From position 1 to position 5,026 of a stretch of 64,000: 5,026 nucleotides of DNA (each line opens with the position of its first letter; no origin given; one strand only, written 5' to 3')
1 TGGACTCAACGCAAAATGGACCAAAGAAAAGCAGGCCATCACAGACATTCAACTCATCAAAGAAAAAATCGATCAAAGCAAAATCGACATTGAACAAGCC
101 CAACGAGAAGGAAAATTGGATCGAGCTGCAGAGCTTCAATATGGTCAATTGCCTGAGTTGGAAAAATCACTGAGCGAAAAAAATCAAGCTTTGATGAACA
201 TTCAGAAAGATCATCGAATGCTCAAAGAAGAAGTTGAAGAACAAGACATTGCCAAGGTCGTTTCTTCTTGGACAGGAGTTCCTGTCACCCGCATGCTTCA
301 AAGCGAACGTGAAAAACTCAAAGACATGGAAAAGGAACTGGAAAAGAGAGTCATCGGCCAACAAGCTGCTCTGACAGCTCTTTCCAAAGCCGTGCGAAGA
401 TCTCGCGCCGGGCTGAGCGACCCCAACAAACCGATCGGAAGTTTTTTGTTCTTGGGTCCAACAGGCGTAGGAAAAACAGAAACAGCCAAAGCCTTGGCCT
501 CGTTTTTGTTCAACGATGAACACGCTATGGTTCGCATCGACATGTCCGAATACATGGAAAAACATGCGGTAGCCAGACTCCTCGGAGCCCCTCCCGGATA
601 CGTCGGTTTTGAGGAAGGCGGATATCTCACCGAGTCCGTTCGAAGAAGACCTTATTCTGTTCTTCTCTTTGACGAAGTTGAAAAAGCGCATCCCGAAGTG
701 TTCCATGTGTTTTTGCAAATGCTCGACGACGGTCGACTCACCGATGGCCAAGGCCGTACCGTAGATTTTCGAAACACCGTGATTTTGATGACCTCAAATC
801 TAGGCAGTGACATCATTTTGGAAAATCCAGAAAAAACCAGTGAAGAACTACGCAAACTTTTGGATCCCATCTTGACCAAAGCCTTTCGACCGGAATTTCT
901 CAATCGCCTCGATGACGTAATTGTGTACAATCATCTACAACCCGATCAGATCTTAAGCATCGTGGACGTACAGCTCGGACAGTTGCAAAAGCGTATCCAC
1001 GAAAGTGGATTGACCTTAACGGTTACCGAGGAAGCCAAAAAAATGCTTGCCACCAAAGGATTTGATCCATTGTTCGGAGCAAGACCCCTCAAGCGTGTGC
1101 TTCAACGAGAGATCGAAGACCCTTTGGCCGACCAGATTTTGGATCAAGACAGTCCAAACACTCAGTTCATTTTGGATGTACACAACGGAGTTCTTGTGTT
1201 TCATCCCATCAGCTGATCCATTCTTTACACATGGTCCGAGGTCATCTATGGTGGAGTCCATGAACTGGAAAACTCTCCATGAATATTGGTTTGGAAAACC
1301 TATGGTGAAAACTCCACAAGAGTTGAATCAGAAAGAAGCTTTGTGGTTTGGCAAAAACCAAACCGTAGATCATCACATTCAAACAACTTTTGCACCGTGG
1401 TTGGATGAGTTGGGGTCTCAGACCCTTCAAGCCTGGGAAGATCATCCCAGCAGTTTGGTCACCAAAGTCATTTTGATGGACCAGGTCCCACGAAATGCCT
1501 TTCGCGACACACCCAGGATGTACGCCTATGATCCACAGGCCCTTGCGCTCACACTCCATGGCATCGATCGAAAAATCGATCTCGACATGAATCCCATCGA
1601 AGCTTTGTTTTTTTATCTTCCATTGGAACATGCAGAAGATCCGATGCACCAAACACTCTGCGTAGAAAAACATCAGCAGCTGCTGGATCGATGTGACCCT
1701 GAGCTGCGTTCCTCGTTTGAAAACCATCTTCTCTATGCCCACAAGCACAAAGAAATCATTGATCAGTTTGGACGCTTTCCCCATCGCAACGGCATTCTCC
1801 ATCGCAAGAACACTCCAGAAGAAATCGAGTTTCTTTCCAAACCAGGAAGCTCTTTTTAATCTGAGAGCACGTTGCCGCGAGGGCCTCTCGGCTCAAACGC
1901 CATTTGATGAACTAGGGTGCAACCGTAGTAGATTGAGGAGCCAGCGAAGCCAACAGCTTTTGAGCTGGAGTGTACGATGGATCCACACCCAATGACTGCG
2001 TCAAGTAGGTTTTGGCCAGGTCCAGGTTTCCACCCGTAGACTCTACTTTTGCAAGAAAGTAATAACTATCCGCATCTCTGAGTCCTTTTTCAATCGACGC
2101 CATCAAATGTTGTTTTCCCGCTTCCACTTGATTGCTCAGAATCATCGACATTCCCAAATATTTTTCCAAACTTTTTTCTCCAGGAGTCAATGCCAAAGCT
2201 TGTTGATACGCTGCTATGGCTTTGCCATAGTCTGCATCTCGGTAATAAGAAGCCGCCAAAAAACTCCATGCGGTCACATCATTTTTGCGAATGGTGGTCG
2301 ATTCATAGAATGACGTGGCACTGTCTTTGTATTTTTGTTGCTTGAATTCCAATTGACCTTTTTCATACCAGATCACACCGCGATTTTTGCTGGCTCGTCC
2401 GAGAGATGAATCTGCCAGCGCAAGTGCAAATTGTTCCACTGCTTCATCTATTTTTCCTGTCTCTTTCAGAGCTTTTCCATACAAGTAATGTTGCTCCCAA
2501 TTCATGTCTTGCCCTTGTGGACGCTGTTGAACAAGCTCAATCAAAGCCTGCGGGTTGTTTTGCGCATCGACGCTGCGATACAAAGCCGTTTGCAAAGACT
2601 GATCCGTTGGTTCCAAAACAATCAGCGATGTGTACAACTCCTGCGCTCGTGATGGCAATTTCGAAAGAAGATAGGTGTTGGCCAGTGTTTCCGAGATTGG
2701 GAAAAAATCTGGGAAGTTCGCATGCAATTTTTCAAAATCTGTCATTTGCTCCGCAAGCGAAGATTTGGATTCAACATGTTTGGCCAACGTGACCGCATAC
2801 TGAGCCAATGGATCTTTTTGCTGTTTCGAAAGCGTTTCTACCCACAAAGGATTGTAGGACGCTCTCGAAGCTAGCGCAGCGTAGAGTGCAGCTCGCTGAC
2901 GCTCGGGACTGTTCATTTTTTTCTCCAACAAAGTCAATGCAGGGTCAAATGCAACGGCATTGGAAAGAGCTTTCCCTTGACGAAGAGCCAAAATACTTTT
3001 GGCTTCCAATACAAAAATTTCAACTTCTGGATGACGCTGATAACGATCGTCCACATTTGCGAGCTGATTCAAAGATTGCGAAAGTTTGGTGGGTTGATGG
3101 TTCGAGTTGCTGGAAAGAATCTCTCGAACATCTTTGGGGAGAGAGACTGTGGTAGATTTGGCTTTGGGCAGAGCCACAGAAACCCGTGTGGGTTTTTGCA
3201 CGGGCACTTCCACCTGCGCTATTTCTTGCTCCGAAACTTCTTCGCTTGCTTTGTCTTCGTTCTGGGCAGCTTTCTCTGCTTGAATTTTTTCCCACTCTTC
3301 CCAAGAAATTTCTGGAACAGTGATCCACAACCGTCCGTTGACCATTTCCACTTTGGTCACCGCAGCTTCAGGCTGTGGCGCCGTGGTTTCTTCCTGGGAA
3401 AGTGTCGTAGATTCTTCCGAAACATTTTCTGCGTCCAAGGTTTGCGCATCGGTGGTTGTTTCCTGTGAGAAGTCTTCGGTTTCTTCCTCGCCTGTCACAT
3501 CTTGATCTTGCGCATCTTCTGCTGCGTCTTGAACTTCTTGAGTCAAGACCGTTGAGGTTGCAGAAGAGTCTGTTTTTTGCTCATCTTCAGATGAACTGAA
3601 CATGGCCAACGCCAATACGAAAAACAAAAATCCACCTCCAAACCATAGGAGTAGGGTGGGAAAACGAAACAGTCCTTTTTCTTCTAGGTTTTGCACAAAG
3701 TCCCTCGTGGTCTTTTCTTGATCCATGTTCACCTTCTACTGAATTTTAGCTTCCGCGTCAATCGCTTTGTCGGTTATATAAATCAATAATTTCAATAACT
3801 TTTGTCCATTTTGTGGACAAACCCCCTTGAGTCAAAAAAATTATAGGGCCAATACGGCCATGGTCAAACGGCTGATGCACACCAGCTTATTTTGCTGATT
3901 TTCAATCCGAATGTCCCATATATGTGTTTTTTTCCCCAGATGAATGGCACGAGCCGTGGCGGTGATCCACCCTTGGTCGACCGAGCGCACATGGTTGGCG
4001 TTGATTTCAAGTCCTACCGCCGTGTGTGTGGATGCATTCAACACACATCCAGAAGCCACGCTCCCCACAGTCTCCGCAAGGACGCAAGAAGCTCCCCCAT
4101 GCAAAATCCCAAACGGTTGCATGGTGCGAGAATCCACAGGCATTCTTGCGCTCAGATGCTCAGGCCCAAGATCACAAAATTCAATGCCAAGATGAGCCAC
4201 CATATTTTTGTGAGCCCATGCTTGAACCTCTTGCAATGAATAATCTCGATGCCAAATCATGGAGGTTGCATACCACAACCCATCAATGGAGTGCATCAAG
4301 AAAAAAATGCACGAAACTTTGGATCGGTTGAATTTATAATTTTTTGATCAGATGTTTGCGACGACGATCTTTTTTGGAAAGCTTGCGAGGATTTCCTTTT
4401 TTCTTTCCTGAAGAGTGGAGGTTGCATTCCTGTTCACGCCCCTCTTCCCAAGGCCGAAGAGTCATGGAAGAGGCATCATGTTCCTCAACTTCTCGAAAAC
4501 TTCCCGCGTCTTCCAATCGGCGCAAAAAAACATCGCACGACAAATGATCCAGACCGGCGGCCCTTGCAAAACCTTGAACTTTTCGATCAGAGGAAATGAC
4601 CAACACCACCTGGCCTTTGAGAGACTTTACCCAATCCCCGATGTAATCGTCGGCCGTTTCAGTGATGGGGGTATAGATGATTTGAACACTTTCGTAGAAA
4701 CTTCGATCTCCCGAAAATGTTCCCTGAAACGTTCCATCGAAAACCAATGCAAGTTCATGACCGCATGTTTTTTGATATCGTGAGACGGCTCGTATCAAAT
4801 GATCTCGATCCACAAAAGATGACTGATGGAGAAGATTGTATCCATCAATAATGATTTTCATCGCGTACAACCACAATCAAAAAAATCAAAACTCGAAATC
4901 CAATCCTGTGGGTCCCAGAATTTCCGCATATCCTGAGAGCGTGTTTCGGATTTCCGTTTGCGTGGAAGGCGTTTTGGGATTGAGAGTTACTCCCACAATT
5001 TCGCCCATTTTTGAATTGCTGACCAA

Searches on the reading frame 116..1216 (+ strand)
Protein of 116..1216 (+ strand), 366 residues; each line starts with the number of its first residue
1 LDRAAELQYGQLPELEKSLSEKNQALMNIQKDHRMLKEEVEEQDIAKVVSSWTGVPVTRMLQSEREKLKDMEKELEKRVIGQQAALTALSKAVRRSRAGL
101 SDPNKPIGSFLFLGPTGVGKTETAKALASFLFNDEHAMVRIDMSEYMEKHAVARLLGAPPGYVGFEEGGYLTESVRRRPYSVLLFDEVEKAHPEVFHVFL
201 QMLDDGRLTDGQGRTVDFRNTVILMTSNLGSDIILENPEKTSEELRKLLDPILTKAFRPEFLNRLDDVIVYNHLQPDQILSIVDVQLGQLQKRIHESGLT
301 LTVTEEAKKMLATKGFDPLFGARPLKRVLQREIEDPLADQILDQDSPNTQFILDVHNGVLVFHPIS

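Call 62: search_protein_families(library=pfam, max_evalue=0.000001, proteins=[window:116-1216:+])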
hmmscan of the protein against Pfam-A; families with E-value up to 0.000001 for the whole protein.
window:116-1216:+ (366 aa): 4 families
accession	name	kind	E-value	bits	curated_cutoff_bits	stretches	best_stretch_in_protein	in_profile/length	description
PF07724.20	AAA_2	-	1.8e-67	227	27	1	105-267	1-165/166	AAA domain (Cdc48 subfamily)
PF10431.15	ClpB_D2-small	-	2.1e-26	92.2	21.9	1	274-347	1-74/81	C-terminal, D2-small domain, of ClpB protein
PF07728.20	AAA_5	-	3.6e-11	43.6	22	1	110-231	2-125/139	AAA domain (dynein-related subfamily)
PF00004.35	AAA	-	1.4e-07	32.4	21.2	1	111-229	2-110/131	ATPase family associated with various cellular activities (AAA)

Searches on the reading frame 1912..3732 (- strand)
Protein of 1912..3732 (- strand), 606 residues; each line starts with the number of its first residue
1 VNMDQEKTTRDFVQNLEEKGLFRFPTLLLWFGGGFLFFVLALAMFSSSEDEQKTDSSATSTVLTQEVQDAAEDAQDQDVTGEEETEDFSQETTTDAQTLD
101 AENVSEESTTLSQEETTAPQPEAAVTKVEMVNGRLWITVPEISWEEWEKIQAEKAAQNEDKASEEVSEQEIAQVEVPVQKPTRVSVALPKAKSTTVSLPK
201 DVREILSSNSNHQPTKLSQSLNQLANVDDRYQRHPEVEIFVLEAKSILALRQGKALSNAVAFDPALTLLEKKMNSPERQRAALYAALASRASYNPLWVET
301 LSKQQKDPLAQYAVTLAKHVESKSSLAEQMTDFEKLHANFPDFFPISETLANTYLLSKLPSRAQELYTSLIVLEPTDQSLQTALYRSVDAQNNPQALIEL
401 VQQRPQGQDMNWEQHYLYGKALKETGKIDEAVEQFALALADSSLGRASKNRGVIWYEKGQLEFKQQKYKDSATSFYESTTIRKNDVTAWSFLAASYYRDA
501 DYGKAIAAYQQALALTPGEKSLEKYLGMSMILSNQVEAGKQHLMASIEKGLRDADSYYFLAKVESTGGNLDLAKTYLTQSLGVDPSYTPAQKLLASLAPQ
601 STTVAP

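Call 62: search_protein_families(library=pfam, max_evalue=0.000001, proteins=[window:1912-3732:-])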
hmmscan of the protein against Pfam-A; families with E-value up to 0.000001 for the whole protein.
window:1912-3732:- (606 aa): 7 families
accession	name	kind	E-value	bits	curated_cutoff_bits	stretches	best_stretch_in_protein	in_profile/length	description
PF07719.23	TPR_2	-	5e-16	57.9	27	0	487-518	2-33/34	Tetratricopeptide repeat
PF13181.12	TPR_8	-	6.7e-12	45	25.7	0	554-586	1-33/34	Tetratricopeptide repeat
PF00515.34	TPR_1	-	1.5e-11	44.1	27.8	0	488-516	3-31/34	Tetratricopeptide repeat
PF13428.12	TPR_14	-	4.3e-11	42.8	23.5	0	488-523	3-38/44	Tetratricopeptide repeat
PF13424.12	TPR_12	-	1e-09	38.8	30.1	0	487-516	4-33/77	Tetratricopeptide repeat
PF14559.12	TPR_19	-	3.1e-09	37.5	25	0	500-561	5-66/68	Tetratricopeptide repeat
PF13414.12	TPR_11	-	3.8e-08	33.3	26.8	0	501-517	9-25/42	TPR repeat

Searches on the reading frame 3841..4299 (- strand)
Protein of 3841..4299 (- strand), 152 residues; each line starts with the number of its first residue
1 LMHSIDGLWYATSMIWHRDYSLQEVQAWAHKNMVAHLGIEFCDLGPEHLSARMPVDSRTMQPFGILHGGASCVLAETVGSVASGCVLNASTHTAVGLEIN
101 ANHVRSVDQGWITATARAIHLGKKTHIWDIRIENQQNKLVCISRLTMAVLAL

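Call 62: search_protein_families(library=pfam, max_evalue=0.000001, proteins=[window:3841-4299:-])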
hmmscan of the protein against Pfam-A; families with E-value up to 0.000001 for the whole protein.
window:3841-4299:- (152 aa): 1 family
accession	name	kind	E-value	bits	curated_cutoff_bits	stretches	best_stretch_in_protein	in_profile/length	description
PF03061.28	4HBT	-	3.8e-16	59.6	20.6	1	63-141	1-79/79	Thioesterase superfamily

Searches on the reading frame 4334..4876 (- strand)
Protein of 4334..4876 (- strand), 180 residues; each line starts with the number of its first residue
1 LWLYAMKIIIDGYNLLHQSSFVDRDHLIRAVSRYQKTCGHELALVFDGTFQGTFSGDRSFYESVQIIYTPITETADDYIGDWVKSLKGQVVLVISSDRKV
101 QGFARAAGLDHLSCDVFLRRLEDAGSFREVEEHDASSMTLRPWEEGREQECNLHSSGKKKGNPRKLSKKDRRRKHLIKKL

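Call 62: search_protein_families(library=pfam, max_evalue=0.000001, proteins=[window:4334-4876:-])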
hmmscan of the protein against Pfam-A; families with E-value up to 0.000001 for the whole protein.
window:4334-4876:- (180 aa): 1 family
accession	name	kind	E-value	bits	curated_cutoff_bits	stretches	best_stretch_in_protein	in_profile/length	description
PF05991.17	NYN_YacP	-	1.7e-19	70.8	24.6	1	8-126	1-132/166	YacP-like NYN domain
